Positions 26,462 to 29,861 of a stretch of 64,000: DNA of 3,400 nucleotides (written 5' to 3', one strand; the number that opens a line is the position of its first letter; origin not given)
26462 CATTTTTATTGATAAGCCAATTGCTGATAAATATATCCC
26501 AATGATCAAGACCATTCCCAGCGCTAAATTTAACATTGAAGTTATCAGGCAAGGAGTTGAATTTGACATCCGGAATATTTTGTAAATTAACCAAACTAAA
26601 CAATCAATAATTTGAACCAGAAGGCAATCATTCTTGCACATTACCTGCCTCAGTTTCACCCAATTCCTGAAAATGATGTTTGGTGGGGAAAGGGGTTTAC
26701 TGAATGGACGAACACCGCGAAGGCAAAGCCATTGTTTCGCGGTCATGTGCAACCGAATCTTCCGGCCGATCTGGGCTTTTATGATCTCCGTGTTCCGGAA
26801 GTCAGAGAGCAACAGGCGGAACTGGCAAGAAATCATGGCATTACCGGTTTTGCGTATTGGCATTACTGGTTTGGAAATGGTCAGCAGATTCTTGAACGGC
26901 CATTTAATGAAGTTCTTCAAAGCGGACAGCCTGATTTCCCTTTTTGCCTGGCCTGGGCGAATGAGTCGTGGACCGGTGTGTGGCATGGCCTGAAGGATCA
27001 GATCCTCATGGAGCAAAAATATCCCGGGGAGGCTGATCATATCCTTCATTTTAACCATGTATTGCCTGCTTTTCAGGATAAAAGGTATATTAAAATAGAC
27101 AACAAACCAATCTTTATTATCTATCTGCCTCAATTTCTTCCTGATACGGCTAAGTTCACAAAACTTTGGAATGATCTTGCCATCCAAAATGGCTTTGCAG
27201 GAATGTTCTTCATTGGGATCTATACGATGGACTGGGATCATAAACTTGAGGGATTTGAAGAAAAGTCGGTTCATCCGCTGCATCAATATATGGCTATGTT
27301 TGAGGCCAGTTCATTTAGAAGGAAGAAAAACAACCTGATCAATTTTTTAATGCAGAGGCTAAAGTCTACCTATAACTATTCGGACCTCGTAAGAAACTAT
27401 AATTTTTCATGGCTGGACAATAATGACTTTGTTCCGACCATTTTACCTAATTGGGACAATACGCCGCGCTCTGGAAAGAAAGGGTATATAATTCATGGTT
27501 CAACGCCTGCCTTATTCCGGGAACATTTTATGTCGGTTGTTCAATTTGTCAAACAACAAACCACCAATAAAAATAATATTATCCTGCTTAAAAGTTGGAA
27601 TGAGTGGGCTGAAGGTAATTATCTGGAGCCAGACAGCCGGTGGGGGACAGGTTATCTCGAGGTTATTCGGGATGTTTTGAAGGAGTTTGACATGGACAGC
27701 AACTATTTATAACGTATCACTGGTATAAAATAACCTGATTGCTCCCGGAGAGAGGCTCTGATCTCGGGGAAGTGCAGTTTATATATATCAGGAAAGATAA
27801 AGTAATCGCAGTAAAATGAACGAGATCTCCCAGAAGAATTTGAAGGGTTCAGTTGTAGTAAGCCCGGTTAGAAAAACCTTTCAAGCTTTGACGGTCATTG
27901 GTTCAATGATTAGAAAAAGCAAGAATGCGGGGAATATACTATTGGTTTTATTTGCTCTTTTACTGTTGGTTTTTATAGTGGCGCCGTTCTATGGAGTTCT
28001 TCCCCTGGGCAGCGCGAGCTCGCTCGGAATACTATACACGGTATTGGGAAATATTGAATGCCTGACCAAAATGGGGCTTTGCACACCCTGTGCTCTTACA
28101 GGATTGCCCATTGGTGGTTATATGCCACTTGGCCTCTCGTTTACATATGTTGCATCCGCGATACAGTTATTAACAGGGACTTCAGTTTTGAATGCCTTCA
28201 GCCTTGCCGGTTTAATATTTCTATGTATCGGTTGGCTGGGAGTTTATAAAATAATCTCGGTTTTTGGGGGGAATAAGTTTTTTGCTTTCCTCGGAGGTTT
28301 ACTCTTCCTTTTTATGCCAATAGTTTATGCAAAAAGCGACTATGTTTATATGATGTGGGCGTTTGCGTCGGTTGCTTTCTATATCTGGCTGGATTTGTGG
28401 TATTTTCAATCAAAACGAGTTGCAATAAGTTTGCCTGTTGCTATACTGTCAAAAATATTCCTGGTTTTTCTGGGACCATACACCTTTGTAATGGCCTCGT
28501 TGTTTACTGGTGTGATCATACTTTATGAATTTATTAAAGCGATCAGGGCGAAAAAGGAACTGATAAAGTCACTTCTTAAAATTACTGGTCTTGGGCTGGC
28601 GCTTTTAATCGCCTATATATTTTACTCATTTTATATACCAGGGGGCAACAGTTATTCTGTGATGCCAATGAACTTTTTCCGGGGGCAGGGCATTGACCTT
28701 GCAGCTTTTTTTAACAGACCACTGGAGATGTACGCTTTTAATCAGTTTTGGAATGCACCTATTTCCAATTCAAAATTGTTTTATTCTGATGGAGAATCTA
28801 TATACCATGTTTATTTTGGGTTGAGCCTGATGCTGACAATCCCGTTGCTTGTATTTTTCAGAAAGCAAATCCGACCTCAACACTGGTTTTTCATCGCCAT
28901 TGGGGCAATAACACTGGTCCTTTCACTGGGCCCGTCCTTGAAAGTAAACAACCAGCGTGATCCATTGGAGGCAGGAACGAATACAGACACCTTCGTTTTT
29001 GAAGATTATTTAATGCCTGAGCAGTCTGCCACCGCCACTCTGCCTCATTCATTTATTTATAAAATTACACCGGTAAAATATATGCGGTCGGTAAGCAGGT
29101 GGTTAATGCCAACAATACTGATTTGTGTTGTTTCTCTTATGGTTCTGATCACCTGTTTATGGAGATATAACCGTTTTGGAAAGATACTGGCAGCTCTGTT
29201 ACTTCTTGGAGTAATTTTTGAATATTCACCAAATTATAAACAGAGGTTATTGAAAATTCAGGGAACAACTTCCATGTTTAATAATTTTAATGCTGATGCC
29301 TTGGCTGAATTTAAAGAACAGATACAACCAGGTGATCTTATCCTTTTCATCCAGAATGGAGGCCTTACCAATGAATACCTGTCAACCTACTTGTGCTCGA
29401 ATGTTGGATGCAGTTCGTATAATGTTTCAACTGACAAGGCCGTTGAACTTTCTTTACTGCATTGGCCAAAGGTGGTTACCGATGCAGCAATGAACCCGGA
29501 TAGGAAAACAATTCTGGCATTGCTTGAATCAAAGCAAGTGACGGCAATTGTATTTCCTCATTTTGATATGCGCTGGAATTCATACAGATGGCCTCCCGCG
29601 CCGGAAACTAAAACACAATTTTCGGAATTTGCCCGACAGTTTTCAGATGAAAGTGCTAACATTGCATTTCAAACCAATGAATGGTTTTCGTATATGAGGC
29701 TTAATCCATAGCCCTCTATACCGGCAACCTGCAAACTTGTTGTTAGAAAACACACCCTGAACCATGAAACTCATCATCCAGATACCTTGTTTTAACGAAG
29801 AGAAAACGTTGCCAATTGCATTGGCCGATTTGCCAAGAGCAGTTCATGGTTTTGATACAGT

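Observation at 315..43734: ~43-kb glycan super-locus built on five GT-C-like membrane enzymes and four polyprenyl-P-sugar-synthase-like GT2s, with no recognisable Wzx/Wzy/ABC exporter or initiating PGT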

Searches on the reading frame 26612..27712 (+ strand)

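Call 4: search_protein_families(library=pfam, proteins=[window:26612-27712:+])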
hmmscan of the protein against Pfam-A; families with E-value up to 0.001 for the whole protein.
window:26612-27712:+ (366 aa): 1 family
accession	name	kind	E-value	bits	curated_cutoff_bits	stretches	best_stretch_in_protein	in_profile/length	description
PF14307.12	Glyco_tran_WbsX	-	2.3e-132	442.1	25.1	1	7-352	1-350/350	Glycosyltransferase WbsX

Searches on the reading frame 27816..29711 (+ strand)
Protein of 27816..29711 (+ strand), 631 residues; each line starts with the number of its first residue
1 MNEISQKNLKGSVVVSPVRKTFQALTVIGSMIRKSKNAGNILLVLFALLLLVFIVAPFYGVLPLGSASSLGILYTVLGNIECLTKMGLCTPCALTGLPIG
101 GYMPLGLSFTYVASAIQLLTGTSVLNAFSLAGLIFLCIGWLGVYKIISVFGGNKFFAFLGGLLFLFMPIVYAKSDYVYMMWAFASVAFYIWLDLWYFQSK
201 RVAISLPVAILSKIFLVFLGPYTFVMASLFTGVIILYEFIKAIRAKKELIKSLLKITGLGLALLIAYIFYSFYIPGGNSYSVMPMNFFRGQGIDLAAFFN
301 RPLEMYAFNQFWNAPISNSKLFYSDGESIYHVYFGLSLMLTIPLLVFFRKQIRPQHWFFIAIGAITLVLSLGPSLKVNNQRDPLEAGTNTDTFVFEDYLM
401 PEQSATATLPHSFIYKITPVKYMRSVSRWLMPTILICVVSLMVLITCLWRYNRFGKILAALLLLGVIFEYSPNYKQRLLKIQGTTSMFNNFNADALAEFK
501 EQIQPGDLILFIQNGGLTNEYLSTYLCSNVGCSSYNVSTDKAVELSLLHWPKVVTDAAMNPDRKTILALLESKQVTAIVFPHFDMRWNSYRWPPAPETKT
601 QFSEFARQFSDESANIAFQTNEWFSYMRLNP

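Call 5: search_protein_families(library=pfam, proteins=[window:27816-29711:+])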
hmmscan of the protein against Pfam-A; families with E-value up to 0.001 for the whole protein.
window:27816-29711:+ (631 aa): 0 families

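Call 7: search_protein_families(library=pfam, max_evalue=10, proteins=[window:27816-29711:+])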
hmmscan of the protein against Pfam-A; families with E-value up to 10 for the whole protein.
window:27816-29711:+ (631 aa): 3 families
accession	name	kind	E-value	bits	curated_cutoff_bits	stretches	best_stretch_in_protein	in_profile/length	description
PF21844.1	DUF6903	-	0.14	12.7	24.2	1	431-453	29-51/54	Family of unknown function (DUF6903)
PF05814.16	Ac76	-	2.9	8.4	22.5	1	20-56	5-41/83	Orf76 (Ac76)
PF05739.25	SNARE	-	8.7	6.9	26.8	1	420-445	28-53/53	SNARE domain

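Call 8: search_protein_families(library=ncbifam, max_evalue=0.1, proteins=[window:27816-29711:+])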
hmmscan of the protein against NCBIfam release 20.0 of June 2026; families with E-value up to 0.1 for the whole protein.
window:27816-29711:+ (631 aa): 0 families

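Call 18: find_homologous_proteins(query=window:27816-29711:+)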
Query window:27816-29711:+ (631 aa): 12 proteins with E <= 0.001 among 8000 candidates.
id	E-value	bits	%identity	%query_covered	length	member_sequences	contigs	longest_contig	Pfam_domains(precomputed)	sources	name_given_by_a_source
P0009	0.0e+0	1414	100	100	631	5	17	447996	-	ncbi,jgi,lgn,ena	jgi:hypothetical protein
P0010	8.6e-261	885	65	93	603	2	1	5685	-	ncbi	ncbi:MAG: hypothetical protein WCI71_07185 [Bacteroidota bacterium]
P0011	9.0e-241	819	60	91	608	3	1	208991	-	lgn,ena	-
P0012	2.5e-232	791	58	92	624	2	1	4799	-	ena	-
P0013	2.6e-231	788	57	92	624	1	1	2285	-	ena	-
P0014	7.6e-223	760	56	91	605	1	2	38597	-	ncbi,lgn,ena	ncbi:MAG: hypothetical protein WCI92_10055 [Bacteroidota bacterium]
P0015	1.1e-172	594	47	94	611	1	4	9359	-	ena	-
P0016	1.8e-158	547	43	94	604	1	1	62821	-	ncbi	-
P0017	9.8e-99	350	35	89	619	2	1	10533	PF19830.5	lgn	-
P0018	1.2e-58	217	30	93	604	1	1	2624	-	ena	-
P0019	9.3e-53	198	27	90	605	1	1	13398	-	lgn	-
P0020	1.8e-32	131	24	80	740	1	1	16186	-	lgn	-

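Call 21: search_solved_structures(query=A2, max_evalue=10)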
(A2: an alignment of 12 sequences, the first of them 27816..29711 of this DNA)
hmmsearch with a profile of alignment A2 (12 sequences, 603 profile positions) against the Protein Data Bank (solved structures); distinct sequences matched with E-value up to 10: 0.

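Call 33: predict_structure(alignment_id=A2)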
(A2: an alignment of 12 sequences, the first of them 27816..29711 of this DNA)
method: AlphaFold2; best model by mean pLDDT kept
length: 631 residues; sequences in the alignment: 12
mean_pLDDT: 81.3   pTM: 0.83
mean pLDDT of the five models: 81.3, 76.7, 76.5, 74.8, 73.2
residues with pLDDT >= 90: 353; 70-90: 136; 50-70: 46; < 50: 96
segments of 3 or more residues with pLDDT < 50: 1-16, 18-20, 27-35, 278-291, 322-326, 373-380, 387-389, 392-425
pLDDT, mean of each block of 10 residues (from residue 1): 35 45 48 54 87 93 89 91 93 89 89 98 96 96 96 94 92 77 95 94 94 93 88 93 84 92 91 64 39 62 80 57 52 82 94 92 87 46 51 47 39 38 61 94 96 95 92 90 95 97 95 83 94 90 84 93 93 95 91 93 94 84 95 77
secondary structure, 60 per line:
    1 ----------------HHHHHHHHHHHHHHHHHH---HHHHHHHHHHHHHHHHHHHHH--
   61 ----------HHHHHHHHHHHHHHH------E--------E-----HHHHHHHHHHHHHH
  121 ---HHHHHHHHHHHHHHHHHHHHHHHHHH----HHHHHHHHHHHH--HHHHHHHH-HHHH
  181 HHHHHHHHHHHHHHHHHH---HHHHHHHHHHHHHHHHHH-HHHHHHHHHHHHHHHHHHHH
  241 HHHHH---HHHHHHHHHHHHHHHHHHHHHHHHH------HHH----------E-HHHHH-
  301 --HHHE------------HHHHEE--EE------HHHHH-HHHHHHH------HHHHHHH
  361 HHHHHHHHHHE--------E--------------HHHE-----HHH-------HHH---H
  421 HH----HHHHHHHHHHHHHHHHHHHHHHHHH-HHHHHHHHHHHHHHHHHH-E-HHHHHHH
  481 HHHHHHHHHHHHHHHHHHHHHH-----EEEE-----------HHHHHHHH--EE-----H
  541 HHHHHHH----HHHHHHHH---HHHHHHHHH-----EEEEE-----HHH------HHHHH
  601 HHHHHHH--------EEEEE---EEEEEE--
elements in order: H17-34 H38-58 H71-85 H107-120 H124-149 H154-165 H168-175 H177-198 H202-219 H221-245 H249-273 H295-299 H319-322 H335-339 H341-347 H354-370 H427-451 H453-470 H474-502 E508-511 H523-530 H540-547 H552-559 H563-571 E577-581 H596-607 E616-620 E624-629
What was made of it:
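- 27816..29711 (+): TM631: GT-C-fold membrane glycosyltransferase. AlphaFold model with pLDDT 81 and pTM 0.83 (call 33).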

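Call 37: fold_search(model_id=the predicted structure, library=pdb)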
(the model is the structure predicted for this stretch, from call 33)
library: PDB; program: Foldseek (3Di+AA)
matches with E <= 10: 179; with E <= 0.001: 7
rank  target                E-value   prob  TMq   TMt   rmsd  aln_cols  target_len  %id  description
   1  8if8_B                2.0e-05  1.00  0.50  0.51   7.6       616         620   11  Arabinosyltransferase AftA (released 2023-05-31)
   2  8if8_C                9.3e-05  1.00  0.48  0.50   8.8       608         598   11  Arabinosyltransferase AftA (released 2023-05-31)
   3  5f15                  9.3e-05  1.00  0.44  0.50  13.7       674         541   12  Crystal Structure of ArnT from Cupriavidus metallidurans bound to Undecaprenyl phosphate (released 2016-02-17)
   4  6c26_A                1.4e-04  1.00  0.46  0.45  13.0       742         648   11  The Cryo-EM structure of a eukaryotic oligosaccharyl transferase complex (released 2018-01-31)
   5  5ezm                  1.5e-04  1.00  0.40  0.45  15.7       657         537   11  Crystal Structure of ArnT from Cupriavidus metallidurans in the apo state (released 2016-02-17)
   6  8pn9_A                3.1e-04  1.00  0.44  0.43  10.8       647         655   11  Structure of human oligosaccharyltransferase OST-A complex bound to NGI-1 (released 2024-05-08)
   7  3rce_A                4.7e-04  1.00  0.44  0.41  13.1       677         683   10  Bacterial oligosaccharyltransferase PglB (released 2011-06-15)
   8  6w98_A                1.0e-03  1.00  0.43  0.24  11.2       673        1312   10  Single-Particle Cryo-EM Structure of Arabinofuranosyltransferase AftD from Mycobacteria (released 2020-05-13)
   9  6wby                  2.1e-03  1.00  0.41  0.23  12.5       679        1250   11  Single-Particle Cryo-EM Structure of Arabinofuranosyltransferase AftD from Mycobacteria, Mutant R1389S Class 2 (released 2020-05-13)
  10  9s6u_A                7.9e-03  0.96  0.30  0.33  16.7       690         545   12  Ternary cryo-EM structure of human ALG9 with Dol25-PP-GlcNAc2Man8, Dol25-P-Man and Fab (released 2026-03-18)
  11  6wbx                  3.7e-02  1.00  0.44  0.25  10.4       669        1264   10  Single-Particle Cryo-EM Structure of Arabinofuranosyltransferase AftD from Mycobacteria, Mutant R1389S Class 1 (released 2020-05-13)
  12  6jkd                  1.4e-01  0.11  0.10  0.13  23.8       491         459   14  Crystal structure of tetrameric PepTSo2 in I4 space group (released 2019-05-15)
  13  9e6i_B                1.6e-01  0.98  0.28  0.24  13.4       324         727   11  Cryo-EM structure of Saccharomyces cerevisiae Pmt4-Ccw5 complex (released 2025-10-15)
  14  9e61_B                1.7e-01  0.98  0.28  0.25  13.8       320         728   11  Cryo-EM structure of Saccharomyces cerevisiae Pmt4 apo form (released 2025-10-15)
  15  9e61_A                2.7e-01  0.96  0.28  0.25  14.0       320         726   11  Cryo-EM structure of Saccharomyces cerevisiae Pmt4 apo form (released 2025-10-15)
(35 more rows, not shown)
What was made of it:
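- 27816..29711 (+): The top 11 Foldseek PDB hits are all GT-C: AftA 8if8 (E 2e-05, TM 0.50), ArnT, STT3, PglB, AftD (call 37).
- On GT-C fold glycosyltransferases: The model has pLDDT 81 and pTM 0.83, and the top 11 PDB hits are all GT-C: AftA (E 2e-05, TM 0.50), ArnT, STT3, PglB, AftD (calls 33, 37).
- Closest known: Mycobacterial arabinan GT-C enzymes. Same: AftA is the best structural match of TM631 (call 37).
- TM631 by fold (calls 33, 37).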

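Call 73: find_encoding_contigs(protein=P0011, flank=10000, max_places=1)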
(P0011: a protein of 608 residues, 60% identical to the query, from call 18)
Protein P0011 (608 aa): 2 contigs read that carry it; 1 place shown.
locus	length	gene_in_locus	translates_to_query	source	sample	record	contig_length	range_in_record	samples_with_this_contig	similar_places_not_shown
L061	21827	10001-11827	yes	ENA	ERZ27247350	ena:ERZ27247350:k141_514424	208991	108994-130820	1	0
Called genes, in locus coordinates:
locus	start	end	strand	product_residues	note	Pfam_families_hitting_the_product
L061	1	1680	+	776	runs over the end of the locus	PF00535:Glycos_transf_2, PF02709:Glyco_transf_7C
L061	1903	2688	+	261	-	PF01061:ABC2_membrane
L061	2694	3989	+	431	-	PF00005:ABC_tran, PF13304:AAA_21 (weak), PF14524:Wzt_C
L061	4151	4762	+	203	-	-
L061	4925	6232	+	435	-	PF14307:Glyco_tran_WbsX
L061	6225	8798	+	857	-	PF00534:Glycos_transf_1 (weak), PF13692:Glyco_trans_1_4, PF00535:Glycos_transf_2, PF13641:Glyco_tranf_2_3, PF13632:Glyco_trans_2_3 (weak)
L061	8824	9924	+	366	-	PF14307:Glyco_tran_WbsX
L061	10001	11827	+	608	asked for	-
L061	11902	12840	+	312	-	PF00535:Glycos_transf_2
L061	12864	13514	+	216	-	PF13489:Methyltransf_23, PF13847:Methyltransf_31, PF08241:Methyltransf_11, PF08242:Methyltransf_12, PF13649:Methyltransf_25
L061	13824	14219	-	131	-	-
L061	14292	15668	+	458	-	PF00535:Glycos_transf_2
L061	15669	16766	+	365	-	-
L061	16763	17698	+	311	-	PF00535:Glycos_transf_2, PF13641:Glyco_tranf_2_3 (weak)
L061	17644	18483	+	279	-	PF00535:Glycos_transf_2, PF10111:Glyco_tranf_2_2 (weak)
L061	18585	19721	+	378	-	PF13692:Glyco_trans_1_4, PF00534:Glycos_transf_1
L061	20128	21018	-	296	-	PF00535:Glycos_transf_2, PF10111:Glyco_tranf_2_2 (weak)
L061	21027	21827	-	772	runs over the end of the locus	PF09913:DUF2142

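Call 74: find_encoding_contigs(protein=P0016, flank=10000, max_places=1)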
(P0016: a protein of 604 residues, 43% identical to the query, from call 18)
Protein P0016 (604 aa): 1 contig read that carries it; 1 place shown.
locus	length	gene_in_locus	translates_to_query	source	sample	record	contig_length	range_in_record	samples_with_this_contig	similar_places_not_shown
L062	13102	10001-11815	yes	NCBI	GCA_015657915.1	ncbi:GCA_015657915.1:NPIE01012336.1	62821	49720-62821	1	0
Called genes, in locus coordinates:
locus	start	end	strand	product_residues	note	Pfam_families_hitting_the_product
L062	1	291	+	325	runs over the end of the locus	-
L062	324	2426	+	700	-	PF10342:Kre9_KNH (weak), PF18962:Por_Secre_tail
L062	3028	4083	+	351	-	PF01370:Epimerase, PF02719:Polysacc_synt_2 (weak), PF04321:RmlD_sub_bind (weak), PF16363:GDP_Man_Dehyd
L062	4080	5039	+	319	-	PF01370:Epimerase, PF02719:Polysacc_synt_2 (faint), PF04321:RmlD_sub_bind, PF16363:GDP_Man_Dehyd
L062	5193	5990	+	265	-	PF01061:ABC2_membrane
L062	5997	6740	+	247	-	PF00005:ABC_tran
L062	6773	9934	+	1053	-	PF13578:Methyltransf_24, PF00535:Glycos_transf_2, PF10111:Glyco_tranf_2_2, PF13641:Glyco_tranf_2_3 (weak), PF00534:Glycos_transf_1, PF13692:Glyco_trans_1_4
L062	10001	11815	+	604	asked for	-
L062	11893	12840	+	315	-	PF00535:Glycos_transf_2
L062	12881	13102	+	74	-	?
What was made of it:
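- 27816..29711 (+): Always paired with GT2_312 next to Wzm/Wzt in L061 and L062 (calls 73, 74).
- TM631 always sits directly after the polymer-synthesis core in L061 and L062 (calls 73, 74).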
